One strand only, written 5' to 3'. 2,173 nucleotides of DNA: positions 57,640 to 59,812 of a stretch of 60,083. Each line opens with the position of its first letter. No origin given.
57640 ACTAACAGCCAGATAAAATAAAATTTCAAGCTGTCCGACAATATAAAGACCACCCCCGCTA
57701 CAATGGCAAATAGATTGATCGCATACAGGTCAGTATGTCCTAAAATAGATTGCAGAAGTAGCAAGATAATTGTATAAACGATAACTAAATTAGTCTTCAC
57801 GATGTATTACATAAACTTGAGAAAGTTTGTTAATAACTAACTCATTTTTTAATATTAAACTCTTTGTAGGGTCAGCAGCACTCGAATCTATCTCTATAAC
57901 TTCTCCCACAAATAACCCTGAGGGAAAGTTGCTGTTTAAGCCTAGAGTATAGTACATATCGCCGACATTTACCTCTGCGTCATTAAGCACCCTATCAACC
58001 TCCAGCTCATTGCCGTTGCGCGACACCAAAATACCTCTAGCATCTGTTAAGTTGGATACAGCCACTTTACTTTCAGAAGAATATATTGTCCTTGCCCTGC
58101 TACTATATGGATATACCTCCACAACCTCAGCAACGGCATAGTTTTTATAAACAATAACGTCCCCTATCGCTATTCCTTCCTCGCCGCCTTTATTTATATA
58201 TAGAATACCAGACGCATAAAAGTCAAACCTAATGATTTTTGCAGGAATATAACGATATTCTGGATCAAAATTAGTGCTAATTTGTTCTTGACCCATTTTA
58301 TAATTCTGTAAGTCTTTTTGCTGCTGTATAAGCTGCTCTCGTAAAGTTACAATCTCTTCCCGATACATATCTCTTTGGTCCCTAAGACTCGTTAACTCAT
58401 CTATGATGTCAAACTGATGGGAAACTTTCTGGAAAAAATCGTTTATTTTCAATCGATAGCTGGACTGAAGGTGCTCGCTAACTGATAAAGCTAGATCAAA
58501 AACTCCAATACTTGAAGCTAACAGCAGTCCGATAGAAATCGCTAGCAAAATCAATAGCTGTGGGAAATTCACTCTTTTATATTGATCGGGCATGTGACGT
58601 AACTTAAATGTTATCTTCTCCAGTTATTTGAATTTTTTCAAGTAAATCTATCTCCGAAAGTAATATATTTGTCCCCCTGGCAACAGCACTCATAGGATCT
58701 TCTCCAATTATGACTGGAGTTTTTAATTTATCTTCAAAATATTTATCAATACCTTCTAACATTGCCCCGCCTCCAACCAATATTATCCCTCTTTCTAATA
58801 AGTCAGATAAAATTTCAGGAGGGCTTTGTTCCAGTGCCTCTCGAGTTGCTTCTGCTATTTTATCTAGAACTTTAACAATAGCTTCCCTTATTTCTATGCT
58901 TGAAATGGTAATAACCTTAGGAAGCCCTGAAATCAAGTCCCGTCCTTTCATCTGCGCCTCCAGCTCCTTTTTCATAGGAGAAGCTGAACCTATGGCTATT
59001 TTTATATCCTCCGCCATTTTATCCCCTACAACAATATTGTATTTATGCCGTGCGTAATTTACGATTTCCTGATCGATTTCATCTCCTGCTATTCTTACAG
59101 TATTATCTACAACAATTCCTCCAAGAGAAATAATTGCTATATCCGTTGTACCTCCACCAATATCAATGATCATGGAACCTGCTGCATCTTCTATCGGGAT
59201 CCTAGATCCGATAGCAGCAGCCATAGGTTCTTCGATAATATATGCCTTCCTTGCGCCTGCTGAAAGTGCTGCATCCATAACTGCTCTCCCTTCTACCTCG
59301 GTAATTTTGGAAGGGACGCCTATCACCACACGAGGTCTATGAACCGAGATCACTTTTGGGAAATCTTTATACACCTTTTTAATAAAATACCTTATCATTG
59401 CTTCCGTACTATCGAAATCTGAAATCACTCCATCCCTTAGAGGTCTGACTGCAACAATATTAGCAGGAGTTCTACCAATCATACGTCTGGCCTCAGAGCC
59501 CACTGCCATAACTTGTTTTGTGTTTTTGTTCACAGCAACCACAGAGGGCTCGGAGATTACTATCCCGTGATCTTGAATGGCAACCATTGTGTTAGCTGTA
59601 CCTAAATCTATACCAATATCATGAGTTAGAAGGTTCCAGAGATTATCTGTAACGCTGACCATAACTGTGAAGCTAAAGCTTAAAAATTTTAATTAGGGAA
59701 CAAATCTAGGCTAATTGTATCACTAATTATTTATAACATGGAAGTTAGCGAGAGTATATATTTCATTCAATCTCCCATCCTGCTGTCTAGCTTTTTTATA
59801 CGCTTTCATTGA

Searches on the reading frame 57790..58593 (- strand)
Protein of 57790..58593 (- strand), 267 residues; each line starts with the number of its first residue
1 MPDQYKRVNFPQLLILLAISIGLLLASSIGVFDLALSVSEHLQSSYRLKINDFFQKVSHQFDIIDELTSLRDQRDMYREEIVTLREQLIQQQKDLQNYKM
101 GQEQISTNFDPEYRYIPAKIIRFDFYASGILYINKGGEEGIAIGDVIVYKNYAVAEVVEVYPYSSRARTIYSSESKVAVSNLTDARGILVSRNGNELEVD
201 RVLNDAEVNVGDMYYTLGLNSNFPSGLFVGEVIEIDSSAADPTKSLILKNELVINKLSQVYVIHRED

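Call 24: search_protein_families(library=pfam, max_evalue=0.00001, proteins=[window:57790-58593:-])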
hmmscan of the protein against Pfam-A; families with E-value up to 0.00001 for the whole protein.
window:57790-58593:- (267 aa): 1 family
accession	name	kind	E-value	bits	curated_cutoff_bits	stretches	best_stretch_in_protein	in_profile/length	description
PF04085.20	MreC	-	7.3e-24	84.7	28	1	130-263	12-146/147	Rod shape-determining protein MreC, barrel core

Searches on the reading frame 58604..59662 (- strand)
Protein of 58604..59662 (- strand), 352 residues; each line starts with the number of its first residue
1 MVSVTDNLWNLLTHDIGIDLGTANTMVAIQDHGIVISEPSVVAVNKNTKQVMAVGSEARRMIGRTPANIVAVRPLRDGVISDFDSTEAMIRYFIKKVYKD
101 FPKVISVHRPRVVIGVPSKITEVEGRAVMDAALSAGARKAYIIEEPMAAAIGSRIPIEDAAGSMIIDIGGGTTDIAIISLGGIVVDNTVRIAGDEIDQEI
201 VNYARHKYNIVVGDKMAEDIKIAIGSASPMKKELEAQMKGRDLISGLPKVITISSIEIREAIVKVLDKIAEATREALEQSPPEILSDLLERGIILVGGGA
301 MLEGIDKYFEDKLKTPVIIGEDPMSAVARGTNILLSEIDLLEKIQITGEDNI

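Call 24: search_protein_families(library=pfam, max_evalue=0.00001, proteins=[window:58604-59662:-])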
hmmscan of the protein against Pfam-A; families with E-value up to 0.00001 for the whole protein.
window:58604-59662:- (352 aa): 4 families
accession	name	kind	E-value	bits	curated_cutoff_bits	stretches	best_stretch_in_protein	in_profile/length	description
PF06723.19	MreB_Mbl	-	7.2e-131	436.3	27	1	14-342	2-326/327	MreB/Mbl protein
PF00012.26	HSP70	-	2.5e-15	56.2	20.6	1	94-333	118-370/599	Hsp70 protein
PF14450.12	FtsA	-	3.8e-12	47.1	31.8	1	165-328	2-125/127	Cell division protein FtsA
PF00022.25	Actin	-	4.2e-08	32.6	27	0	39-207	31-190/410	Actin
